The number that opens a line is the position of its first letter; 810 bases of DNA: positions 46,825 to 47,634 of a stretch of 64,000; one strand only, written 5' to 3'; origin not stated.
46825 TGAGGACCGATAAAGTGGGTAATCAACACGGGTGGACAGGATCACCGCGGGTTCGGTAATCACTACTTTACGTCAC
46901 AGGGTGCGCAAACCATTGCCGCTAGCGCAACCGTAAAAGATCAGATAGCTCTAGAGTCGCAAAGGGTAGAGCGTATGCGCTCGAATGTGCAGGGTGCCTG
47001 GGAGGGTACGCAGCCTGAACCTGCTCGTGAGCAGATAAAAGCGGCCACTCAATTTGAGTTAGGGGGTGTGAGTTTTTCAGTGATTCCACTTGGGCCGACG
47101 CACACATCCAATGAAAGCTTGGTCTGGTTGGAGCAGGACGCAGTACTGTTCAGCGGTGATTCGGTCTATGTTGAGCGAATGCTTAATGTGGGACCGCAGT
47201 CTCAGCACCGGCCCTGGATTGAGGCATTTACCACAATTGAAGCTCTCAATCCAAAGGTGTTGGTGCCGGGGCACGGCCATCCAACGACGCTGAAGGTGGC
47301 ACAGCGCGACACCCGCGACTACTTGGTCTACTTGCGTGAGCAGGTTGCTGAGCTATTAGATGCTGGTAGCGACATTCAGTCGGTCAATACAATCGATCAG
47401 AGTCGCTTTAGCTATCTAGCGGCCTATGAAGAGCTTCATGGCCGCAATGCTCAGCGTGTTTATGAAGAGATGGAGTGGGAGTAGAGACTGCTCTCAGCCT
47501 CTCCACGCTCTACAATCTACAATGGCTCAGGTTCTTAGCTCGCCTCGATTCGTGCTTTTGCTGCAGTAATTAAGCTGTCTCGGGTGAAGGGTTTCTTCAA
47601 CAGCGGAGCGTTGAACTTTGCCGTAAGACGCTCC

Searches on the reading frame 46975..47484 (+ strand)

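Call 3: search_protein_families(library=pfam, proteins=[window:46975-47484:+], max_evalue=0.01)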
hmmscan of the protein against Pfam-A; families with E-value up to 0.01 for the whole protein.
window:46975-47484:+ (169 aa): 1 family
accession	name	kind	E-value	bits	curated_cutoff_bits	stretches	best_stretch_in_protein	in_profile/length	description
PF00753.33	Lactamase_B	-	1e-09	39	22.7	1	25-100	112-196/196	Metallo-beta-lactamase superfamily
